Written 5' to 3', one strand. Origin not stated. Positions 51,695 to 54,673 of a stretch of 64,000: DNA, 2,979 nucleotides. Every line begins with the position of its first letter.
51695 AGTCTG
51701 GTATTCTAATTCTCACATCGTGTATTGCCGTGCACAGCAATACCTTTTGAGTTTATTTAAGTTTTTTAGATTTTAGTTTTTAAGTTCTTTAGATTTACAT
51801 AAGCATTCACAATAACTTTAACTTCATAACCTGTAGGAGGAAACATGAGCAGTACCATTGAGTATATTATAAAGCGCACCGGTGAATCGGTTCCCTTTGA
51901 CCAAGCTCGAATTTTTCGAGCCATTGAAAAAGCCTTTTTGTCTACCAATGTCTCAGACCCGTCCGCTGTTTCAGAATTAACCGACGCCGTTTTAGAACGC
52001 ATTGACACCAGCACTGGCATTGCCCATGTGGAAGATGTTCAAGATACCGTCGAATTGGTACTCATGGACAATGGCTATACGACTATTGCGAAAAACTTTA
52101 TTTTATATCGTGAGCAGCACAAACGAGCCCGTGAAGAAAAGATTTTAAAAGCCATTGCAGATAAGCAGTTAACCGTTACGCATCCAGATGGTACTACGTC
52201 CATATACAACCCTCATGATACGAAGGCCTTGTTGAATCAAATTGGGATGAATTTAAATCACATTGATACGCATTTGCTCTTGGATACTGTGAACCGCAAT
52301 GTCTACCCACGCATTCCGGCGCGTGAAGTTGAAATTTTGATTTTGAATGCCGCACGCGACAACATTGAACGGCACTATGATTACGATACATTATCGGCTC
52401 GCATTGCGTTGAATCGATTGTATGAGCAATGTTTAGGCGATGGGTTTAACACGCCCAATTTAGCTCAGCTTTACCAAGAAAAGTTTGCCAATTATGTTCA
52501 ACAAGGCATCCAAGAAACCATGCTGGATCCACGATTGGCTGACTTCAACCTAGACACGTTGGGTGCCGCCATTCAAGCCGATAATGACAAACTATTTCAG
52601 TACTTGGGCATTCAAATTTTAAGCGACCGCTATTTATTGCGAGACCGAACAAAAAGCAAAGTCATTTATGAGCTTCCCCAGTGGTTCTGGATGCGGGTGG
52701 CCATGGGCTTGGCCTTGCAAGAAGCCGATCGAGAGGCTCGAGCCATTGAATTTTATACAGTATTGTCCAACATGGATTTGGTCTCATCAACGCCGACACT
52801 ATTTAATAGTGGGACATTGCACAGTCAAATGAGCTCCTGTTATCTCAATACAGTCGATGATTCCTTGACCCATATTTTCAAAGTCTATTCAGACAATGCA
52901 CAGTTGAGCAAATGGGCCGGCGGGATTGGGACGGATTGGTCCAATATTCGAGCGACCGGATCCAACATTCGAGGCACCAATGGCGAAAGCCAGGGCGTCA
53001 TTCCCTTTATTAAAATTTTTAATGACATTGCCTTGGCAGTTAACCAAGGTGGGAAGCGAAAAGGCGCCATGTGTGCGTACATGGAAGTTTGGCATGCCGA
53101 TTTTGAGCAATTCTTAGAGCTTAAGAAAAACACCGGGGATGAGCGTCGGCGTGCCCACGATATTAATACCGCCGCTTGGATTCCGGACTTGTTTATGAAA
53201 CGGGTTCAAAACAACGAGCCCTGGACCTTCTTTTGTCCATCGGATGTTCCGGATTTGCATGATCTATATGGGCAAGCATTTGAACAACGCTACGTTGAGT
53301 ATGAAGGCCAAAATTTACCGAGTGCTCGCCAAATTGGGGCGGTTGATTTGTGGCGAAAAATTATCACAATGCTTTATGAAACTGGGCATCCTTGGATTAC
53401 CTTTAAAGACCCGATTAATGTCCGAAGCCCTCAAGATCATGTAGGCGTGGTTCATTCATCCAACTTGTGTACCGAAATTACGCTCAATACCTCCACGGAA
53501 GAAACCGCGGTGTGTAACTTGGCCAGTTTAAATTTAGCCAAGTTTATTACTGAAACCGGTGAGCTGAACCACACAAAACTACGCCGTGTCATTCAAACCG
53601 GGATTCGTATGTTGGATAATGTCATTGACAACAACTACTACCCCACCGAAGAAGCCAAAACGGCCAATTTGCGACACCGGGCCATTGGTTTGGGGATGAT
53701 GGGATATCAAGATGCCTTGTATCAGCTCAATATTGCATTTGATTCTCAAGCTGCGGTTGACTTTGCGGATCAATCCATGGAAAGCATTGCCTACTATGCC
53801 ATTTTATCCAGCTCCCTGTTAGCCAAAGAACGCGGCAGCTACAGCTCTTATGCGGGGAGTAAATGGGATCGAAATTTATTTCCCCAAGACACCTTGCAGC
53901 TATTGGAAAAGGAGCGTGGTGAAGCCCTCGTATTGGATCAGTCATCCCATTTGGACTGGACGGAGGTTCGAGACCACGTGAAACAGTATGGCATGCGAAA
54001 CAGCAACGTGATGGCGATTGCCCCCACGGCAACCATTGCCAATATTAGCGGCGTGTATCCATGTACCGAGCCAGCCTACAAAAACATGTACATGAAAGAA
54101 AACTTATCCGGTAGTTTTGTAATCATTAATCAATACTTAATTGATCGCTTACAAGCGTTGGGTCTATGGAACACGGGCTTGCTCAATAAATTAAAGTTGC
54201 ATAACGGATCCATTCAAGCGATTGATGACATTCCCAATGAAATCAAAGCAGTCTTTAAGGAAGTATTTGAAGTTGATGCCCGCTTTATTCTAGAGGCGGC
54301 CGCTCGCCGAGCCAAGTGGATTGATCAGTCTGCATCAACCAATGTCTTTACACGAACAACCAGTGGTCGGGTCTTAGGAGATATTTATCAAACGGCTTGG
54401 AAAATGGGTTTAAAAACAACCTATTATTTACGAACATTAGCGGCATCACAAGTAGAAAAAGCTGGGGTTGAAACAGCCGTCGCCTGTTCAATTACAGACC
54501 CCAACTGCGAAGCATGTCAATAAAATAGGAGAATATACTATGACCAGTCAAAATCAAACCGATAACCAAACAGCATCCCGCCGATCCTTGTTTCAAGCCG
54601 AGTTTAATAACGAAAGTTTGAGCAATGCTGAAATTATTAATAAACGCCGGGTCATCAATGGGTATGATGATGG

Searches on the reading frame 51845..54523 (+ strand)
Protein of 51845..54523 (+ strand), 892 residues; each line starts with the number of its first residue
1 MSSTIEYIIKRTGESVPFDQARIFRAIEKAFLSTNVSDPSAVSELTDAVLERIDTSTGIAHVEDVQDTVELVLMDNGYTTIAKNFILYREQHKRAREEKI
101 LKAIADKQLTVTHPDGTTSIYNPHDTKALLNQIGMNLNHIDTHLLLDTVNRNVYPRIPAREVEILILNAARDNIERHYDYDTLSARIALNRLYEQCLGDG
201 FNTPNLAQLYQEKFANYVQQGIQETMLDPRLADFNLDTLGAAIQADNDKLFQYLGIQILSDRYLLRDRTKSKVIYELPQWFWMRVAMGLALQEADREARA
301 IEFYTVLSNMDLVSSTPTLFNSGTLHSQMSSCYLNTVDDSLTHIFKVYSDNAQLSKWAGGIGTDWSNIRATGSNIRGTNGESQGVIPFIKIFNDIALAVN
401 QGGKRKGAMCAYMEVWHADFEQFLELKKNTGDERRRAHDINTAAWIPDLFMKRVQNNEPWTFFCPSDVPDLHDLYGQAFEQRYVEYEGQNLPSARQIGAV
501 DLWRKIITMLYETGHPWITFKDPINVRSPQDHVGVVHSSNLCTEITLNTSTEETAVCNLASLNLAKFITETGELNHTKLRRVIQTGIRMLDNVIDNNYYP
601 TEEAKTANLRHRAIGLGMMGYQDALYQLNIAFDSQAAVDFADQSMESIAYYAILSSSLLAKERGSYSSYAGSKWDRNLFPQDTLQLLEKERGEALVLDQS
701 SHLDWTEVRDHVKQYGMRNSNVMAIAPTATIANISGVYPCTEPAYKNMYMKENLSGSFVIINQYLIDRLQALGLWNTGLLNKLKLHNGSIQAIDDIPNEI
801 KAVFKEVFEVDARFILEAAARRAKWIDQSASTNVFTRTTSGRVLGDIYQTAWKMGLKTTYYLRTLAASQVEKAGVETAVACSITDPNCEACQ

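Call 21: search_protein_families(library=pfam, proteins=[window:51845-54523:+], max_evalue=0.001)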
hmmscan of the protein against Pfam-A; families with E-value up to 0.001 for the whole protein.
window:51845-54523:+ (892 aa): 3 families
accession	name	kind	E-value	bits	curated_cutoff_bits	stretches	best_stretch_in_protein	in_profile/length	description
PF02867.20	Ribonuc_red_lgC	-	3.2e-192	640.2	23.9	1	330-862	1-523/523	Ribonucleotide reductase, barrel domain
PF00317.26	Ribonuc_red_lgN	-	6.2e-23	81.1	28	1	250-325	2-75/77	Ribonucleotide reductase, all-alpha domain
PF03477.21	ATP-cone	-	7e-21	75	25.8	1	7-94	2-88/88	ATP cone domain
